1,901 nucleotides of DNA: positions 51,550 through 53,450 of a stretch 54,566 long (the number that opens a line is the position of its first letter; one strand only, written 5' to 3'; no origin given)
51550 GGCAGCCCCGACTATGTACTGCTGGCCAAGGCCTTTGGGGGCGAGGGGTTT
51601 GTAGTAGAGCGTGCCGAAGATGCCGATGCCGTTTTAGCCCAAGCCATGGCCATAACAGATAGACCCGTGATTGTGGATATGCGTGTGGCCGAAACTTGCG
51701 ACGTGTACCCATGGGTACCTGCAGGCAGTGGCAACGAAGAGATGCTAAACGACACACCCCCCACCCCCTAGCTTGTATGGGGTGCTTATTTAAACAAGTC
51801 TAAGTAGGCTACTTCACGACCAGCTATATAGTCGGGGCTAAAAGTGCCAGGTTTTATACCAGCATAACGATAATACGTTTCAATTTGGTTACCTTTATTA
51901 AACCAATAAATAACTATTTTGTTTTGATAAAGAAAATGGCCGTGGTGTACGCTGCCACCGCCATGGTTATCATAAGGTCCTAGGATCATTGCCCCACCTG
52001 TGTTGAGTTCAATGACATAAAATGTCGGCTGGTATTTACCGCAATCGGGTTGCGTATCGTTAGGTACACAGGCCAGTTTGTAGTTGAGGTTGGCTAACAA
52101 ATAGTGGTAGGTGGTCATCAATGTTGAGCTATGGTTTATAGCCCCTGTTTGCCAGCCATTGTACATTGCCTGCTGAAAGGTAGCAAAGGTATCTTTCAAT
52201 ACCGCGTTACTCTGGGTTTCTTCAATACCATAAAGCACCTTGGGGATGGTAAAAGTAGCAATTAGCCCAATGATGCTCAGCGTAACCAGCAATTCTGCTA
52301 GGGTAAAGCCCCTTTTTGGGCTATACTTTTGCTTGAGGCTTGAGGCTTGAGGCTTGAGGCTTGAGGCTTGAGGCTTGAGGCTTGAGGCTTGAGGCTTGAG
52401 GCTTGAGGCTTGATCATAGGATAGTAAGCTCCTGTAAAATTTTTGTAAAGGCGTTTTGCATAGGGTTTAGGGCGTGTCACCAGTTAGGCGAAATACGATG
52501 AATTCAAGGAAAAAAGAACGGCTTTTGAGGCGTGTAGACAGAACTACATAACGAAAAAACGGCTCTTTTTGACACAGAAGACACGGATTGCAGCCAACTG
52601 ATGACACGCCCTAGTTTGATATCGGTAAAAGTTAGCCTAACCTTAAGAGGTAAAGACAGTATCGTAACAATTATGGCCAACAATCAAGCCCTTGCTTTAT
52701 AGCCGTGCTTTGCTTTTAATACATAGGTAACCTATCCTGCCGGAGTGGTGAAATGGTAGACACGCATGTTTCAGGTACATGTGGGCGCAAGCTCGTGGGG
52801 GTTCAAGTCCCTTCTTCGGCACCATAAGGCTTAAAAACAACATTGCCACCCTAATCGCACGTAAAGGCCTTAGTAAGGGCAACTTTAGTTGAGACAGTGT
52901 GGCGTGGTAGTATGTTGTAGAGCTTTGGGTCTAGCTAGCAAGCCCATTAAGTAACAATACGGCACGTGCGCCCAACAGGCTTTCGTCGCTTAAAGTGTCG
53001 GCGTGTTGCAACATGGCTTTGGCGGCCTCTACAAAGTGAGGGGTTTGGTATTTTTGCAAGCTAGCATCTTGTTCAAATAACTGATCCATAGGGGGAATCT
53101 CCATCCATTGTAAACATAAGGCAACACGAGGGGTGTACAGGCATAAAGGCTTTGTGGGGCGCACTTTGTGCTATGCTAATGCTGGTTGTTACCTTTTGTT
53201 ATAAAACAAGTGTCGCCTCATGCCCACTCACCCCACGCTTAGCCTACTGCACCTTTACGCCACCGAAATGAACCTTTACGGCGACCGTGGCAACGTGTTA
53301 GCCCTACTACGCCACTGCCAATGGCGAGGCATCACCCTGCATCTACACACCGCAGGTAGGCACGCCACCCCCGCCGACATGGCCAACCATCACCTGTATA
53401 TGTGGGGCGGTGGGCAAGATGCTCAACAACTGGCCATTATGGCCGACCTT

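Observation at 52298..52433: Eleven-copy heptanucleotide tract inside the leader of a type IV pilin-like gene: an Opa-style translational phase switch, currently OFF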

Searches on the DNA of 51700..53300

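Call 51: search_rna_families(source=window, start=51700, end=53300, threshold=evalue, max_evalue=1)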
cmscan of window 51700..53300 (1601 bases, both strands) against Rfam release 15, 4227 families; matches with E-value up to 1: 2.
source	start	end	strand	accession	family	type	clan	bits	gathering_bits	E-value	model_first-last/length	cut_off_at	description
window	52739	52821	+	RF00005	tRNA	Gene; tRNA;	CL00001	49.4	29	3.7e-09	1-71/71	no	tRNA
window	52332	52400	+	RF00931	mir-879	Gene; miRNA;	-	20.9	90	0.29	1-74/74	no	mir-879 microRNA precursor family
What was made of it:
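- No Rfam element was found (call 51).
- Tried and rejected: A mir-879 match on the repeat (20.9 bits against a 90-bit gathering score) is noise (call 51).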

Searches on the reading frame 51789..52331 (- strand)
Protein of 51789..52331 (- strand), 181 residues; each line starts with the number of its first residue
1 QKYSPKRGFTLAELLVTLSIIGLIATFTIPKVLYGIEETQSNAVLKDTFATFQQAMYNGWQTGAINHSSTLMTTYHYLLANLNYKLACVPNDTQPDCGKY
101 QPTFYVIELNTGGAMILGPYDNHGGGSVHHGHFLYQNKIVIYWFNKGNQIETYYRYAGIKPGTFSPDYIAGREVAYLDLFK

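Call 10: find_homologous_proteins(query=window:51789-52331:-, max_evalue=0.001)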
Query seq(181 aa) (181 aa): 21 proteins with E <= 0.001 among 72 candidates.
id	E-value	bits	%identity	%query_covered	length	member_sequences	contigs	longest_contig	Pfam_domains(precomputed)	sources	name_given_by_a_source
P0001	3.6e-111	387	100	93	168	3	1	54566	-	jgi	jgi:hypothetical protein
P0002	2.4e-95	335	84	100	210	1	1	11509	PF07963.18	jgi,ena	jgi:prepilin-type N-terminal cleavage/methylation domain-containing protein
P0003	8.6e-77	275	73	100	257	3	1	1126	PF07963.18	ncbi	-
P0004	1.8e-9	55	35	71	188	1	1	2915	PF07963.18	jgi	jgi:prepilin-type N-terminal cleavage/methylation domain-containing protein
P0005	1.5e-8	52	48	38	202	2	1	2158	PF07963.18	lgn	-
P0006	2.2e-8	52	46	44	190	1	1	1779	PF07963.18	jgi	jgi:prepilin-type N-terminal cleavage/methylation domain-containing protein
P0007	3.3e-8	51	41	41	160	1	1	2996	PF07963.18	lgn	-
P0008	6.5e-8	50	58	28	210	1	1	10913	PF07963.18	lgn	-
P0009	9.0e-8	50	42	40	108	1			PF07963.18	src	-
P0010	6.3e-7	47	52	31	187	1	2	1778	PF07963.18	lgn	-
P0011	1.8e-6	46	45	32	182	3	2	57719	PF07963.18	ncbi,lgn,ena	-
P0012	3.4e-6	45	34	69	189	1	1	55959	PF07963.18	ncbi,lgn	ncbi:MAG: type II secretion system protein [Cyanobacteria bacterium P01_H01_bin.74]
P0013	5.2e-6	44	50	31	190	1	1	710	PF07963.18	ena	-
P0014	6.0e-6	44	36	56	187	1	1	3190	PF07963.18,PF20318.4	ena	-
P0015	1.1e-5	43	54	28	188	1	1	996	PF07963.18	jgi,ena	-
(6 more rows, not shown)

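Call 12: find_encoding_contigs(protein=P0002, flank=10000)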
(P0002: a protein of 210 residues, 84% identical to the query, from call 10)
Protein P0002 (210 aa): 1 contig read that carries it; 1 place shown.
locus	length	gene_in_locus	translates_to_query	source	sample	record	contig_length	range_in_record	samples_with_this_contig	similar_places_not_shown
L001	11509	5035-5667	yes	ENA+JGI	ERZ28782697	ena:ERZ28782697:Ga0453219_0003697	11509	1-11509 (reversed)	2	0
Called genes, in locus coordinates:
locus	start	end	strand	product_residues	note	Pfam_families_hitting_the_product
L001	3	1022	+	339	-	?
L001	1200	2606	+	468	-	PF05201:GlutR_N, PF01488:Shikimate_DH, PF00745:GlutR_dimer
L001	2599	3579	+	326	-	PF01379:Porphobil_deam, PF03900:Porphobil_deamC (weak)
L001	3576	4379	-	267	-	PF07685:GATase_3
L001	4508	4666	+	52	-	-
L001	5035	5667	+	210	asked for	PF07963:N_methyl (weak)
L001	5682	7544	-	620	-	PF02776:TPP_enzyme_N, PF00205:TPP_enzyme_M, PF02775:TPP_enzyme_C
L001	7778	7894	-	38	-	-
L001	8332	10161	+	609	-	-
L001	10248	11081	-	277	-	-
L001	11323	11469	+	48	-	PF18919:DUF5670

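Call 13: find_encoding_contigs(protein=P0003, flank=10000)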
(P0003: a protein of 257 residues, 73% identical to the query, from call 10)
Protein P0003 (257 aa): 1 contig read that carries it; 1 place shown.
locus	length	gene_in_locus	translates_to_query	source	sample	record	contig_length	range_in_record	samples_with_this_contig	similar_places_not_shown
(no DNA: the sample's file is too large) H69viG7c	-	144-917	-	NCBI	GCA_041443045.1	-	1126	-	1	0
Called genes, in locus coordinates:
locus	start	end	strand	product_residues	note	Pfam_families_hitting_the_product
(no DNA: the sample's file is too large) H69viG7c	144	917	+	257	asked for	PF07963:N_methyl (weak)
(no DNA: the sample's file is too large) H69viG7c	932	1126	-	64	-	?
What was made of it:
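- Tried and rejected: The DNA of the NCBI copy of the L202 allele could not be fetched (call 13).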

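Call 19: find_related_loci(query=A2, collection=genome_contigs, flank=3000)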
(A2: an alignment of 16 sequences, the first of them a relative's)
Query A2 (210 aa) in genome_contigs; peptide patterns used: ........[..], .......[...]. (x = any residue, [..] = any of these).
598 stretches matched a pattern (row limit reached: there are more); 176 encode a relative of the query (tblastn E <= 1e-3); the best 80 are kept; 80 distinct loci.
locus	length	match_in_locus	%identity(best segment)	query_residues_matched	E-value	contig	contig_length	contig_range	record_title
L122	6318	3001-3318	39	19-128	1e-19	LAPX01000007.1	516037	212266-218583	Vampirovibrio chlorellavorus isolate NCIMB 11383 contig_7, whole genome shotgun sequence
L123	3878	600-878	46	34-128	1e-19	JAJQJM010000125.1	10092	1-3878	MAG: Vampirovibrio sp. isolate C_No_T20_B_bin.46 scaffold_5669, whole genome shotgun sequence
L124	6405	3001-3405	38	31-162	3e-17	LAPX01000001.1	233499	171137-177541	Vampirovibrio chlorellavorus isolate NCIMB 11383 contig_1, whole genome shotgun sequence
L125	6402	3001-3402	35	31-163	3e-16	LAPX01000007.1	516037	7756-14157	Vampirovibrio chlorellavorus isolate NCIMB 11383 contig_7, whole genome shotgun sequence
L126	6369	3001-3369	37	37-154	7e-16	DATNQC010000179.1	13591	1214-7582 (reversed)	MAG TPA_asm: Oculatellaceae cyanobacterium isolate SMAG_U16497 k141_758966, whole genome shotgun sequence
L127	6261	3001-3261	43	37-128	3e-15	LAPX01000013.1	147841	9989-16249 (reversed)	Vampirovibrio chlorellavorus isolate NCIMB 11383 contig_13, whole genome shotgun sequence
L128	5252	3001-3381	36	30-154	4e-15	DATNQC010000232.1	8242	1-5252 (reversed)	MAG TPA_asm: Oculatellaceae cyanobacterium isolate SMAG_U16497 k141_584667, whole genome shotgun sequence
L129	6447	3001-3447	31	15-159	6e-15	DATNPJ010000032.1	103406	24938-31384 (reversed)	MAG TPA_asm: Coleofasciculaceae cyanobacterium isolate SMAG_U16478 k141_1200789, whole genome shotgun sequence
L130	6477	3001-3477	33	34-187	6e-15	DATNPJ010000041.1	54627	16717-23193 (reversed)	MAG TPA_asm: Coleofasciculaceae cyanobacterium isolate SMAG_U16478 k141_1484259, whole genome shotgun sequence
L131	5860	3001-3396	35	39-164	1e-14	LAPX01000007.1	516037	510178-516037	Vampirovibrio chlorellavorus isolate NCIMB 11383 contig_7, whole genome shotgun sequence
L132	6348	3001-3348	35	31-169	1e-14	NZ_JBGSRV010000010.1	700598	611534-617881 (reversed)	MAG: Vampirovibrio sp. isolate JTS-AC367 k141_2988760, whole genome shotgun sequence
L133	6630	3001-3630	27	5-203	4e-14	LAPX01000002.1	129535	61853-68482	Vampirovibrio chlorellavorus isolate NCIMB 11383 contig_2, whole genome shotgun sequence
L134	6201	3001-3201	51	30-91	6e-14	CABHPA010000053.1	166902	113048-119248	MAG: Candidatus Melainabacteria bacterium isolate Melainabacteria_sp_nbed3b74 genome assembly, contig: NODE_254_length_1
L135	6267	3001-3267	43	38-128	6e-14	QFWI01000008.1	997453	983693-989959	MAG: Vampirovibrio chlorellavorus isolate Vc_AZ_2 Contig8, whole genome shotgun sequence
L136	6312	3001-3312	39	38-144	2e-13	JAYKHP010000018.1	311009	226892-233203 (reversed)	MAG: Vampirovibrionales bacterium isolate 227732 NODE_21555495, whole genome shotgun sequence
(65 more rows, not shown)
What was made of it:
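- Tried and rejected: The best hits were 39-46% identical Vampirovibrio paralogues (call 19), so the organism cannot be named below order level.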

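Call 23: list_cluster_members(proteins=[P0003, P0002])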
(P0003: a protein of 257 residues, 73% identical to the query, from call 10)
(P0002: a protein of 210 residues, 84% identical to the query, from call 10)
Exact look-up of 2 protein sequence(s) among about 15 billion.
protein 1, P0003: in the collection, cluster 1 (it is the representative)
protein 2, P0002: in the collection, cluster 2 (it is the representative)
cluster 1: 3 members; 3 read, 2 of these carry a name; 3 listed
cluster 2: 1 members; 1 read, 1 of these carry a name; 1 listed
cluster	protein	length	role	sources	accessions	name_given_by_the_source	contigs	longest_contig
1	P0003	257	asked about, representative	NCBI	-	-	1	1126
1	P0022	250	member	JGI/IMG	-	prepilin-type N-terminal cleavage/methylation domain-containing protein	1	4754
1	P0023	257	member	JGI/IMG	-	prepilin-type N-terminal cleavage/methylation domain-containing protein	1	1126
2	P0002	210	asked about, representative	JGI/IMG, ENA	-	prepilin-type N-terminal cleavage/methylation domain-containing protein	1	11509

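Call 28: find_encoding_contigs(protein=P0022, flank=5000)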
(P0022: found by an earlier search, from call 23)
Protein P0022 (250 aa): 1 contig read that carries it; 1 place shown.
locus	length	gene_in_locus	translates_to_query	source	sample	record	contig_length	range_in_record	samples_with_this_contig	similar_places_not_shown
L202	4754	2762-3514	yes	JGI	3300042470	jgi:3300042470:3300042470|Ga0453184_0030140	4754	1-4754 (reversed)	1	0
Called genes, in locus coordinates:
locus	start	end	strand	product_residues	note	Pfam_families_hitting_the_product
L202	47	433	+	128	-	PF00745:GlutR_dimer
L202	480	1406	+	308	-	PF01379:Porphobil_deam, PF03900:Porphobil_deamC (weak)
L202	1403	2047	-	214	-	PF07685:GATase_3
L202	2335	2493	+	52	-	-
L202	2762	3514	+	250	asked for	PF07963:N_methyl (weak)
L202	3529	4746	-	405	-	PF00205:TPP_enzyme_M, PF02775:TPP_enzyme_C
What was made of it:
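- Tried and rejected: The identical JGI contig was used instead (call 28).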

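Call 29: find_encoding_contigs(protein=P0001, flank=1500)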
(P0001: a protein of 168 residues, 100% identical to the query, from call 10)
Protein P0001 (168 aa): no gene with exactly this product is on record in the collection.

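Call 43: list_cluster_members(proteins=[P0001])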
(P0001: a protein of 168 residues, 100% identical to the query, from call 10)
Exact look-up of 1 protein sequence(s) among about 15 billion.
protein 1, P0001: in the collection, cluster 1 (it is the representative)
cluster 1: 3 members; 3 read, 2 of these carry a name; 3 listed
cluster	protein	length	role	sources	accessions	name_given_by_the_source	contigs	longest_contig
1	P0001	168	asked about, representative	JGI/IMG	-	hypothetical protein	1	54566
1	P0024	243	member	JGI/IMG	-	prepilin-type N-terminal cleavage/methylation domain-containing protein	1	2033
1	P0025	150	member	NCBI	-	-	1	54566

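Call 45: find_encoding_contigs(protein=P0024, flank=3000)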
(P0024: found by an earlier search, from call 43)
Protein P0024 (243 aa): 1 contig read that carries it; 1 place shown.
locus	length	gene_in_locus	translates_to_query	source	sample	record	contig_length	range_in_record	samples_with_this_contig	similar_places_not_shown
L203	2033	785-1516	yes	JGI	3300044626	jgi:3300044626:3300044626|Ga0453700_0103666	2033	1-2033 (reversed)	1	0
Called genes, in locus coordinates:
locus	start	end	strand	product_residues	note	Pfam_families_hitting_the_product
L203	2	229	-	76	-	?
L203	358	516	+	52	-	-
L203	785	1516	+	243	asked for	PF07963:N_methyl (weak)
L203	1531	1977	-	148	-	PF02775:TPP_enzyme_C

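Call 69: predict_structure(alignment_id=A4)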
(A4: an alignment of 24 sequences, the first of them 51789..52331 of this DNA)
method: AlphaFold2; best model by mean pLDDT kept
length: 181 residues; sequences in the alignment: 24
mean_pLDDT: 69.5   pTM: 0.61
mean pLDDT of the five models: 69.5, 66.9, 64.4, 63.3, 57.9
residues with pLDDT >= 90: 26; 70-90: 85; 50-70: 28; < 50: 42
segments of 3 or more residues with pLDDT < 50: 124-129, 148-181
pLDDT, mean of each block of 10 residues (from residue 1): 71 92 81 69 77 79 78 87 92 80 87 84 51 74 52 36 30 35 28
secondary structure, 60 per line:
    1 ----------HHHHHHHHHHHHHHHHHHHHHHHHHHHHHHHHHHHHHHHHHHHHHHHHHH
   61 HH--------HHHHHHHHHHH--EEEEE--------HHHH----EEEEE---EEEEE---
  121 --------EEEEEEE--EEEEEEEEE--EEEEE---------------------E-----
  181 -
elements in order: H11-62 H71-81 E84-88 H97-100 E105-109 E113-117 E129-135 E138-146 E149-153
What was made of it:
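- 51786..52307 (-): Mature pilin-like protein, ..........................LDLFK plus stop. The annotated ORF starts artificially at TTG 52292. The AF2 model has a helix at residues 11-62 followed by beta strands (call 69).
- On Type IV pilin / pseudopilin superfamily (class III signal peptide): The AF2 model (pLDDT 69.5) has a helix at residues 11-62 and then six strands (call 69).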

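Call 71: fold_search(model_id=the predicted structure, library=pdb)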
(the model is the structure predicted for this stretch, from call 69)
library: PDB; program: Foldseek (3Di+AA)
matches with E <= 10: 173; with E <= 0.001: 0
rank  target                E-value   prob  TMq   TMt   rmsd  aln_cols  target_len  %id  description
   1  9lul_M                7.8e-01  0.04  0.14  0.07  25.0       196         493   13  Local refinement of stacked like DDB1-DDA1-DET1-Ube2e2-COP1 complex (layer 1) (released 2026-01-28)
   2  4x7r_A                9.3e-01  0.10  0.21  0.09  15.5       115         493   13  Crystal structure of S. aureus TarM G117R mutant in complex with Fondaparinux, alpha-GlcNAc-glycerol and UDP (released 2015-02-25)
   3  3mks_D                9.9e-01  0.10  0.15  0.07  11.1        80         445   11  Crystal Structure of yeast Cdc4/Skp1 in complex with an allosteric inhibitor SCF-I2 (released 2010-07-21)
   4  8c7g_A                1.1e+00  0.08  0.13  0.06  10.2        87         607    8  Drosophila melanogaster Rab7 GEF complex Mon1-Ccz1-Bulli (released 2023-05-17)
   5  6kiz_N                1.2e+00  0.08  0.15  0.08  10.5        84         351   11  Cryo-EM structure of human MLL1-NCP complex, binding mode2 (released 2019-09-11)
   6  4le7_B                1.3e+00  0.04  0.12  0.09  14.2       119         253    6  The Crystal Structure of Pyocin L1 at 2.09 Angstroms (released 2014-02-19)
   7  3ryd_C                1.4e+00  0.05  0.20  0.16  12.3       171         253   12  Crystal structure of Ca bound IMPase family protein from Staphylococcus aureus (released 2012-01-18)
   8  4wac                  1.9e+00  0.07  0.21  0.09  15.4       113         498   13  Crystal Structure of TarM (released 2015-02-25)
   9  2m3x_MODEL_1_A        2.2e+00  0.08  0.16  0.20  10.3        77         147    6  Solution structure of Ph1500: a homohexameric protein centered on a 12-bladed beta-propeller (released 2014-01-29)
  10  4z8l_A                2.3e+00  0.04  0.15  0.09  12.6       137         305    9  Crystal structure of DCAF1/SIV-MND VPX/MND SAMHD1 NTD ternary complex (released 2015-06-17)
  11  2i5v                  2.4e+00  0.03  0.14  0.11   9.4        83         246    8  Crystal structure of OspA mutant (released 2007-12-25)
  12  9tg7_A                2.6e+00  0.03  0.17  0.09  18.0       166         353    7  Crystal structure of beta-TrCP bound by monophosphorylated WEE1 degron peptide (released 2026-04-08)
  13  9mt4_I                2.6e+00  0.02  0.13  0.20  12.8        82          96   18  Connector structure of phage JohannRWettstein (Bas63) (released 2025-11-19)
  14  6zrd_B                2.6e+00  0.01  0.12  0.07  14.4       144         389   16  STRUCTURE OF THE HUMAN RBAP48 in complex with a macrocyclic peptide cyclized via a xylene linker attached to two cyste (released 2020-12-02)
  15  3gqs_B                2.7e+00  0.06  0.15  0.25  10.0        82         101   15  Crystal structure of the FHA domain of CT664 protein from Chlamydia trachomatis (released 2009-04-07)
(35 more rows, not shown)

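Call 72: search_solved_structures(query=A4, max_evalue=0.01)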
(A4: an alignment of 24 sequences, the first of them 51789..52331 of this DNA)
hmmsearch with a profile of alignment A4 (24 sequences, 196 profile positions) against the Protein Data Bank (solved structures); distinct sequences matched with E-value up to 0.01: 12.
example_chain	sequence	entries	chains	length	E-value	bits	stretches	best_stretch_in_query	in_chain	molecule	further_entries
9egp_A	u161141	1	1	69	2.8e-08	37.2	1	1-60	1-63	Geopilin domain 1 protein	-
7tgg_A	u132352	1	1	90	5.4e-07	33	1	1-60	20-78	Geopilin domain 1 protein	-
8pfb_G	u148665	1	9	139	1.4e-05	28.3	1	11-98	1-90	Type IV pilin PilE1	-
5wda_A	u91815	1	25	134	0.00026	24.2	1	11-73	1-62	General secretion pathway protein G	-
6xxd_A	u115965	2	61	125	0.00034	23.9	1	11-121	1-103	PilA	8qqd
9laa_A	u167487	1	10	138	0.00046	23.4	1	4-57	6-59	Type IV pilin protein PilA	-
8qqj_J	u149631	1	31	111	0.0006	23.1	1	11-116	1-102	Type IV narrow pilus major component PilA5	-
2m7g_A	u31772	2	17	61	0.00068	22.9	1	11-61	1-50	Geopilin domain 1 protein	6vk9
9lab_B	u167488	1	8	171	0.0012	22.1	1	6-46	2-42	MSHA major pilin subunit MshA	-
6xxe_A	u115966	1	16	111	0.0065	19.7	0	11-116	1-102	Uncharacterized protein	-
3sok_A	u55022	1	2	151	0.0066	19.7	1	11-32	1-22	Fimbrial protein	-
8tj2_C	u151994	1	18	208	0.0083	19.4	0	11-51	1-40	Type IV major pilin protein PilA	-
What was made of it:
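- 51786..52307 (-): A family profile matches the N-terminal helix of solved type IV pilins and GspG (call 72).
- On Type IV pilin / pseudopilin superfamily (class III signal peptide): A family profile hits the N-termini of solved pilins and GspG (call 72).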
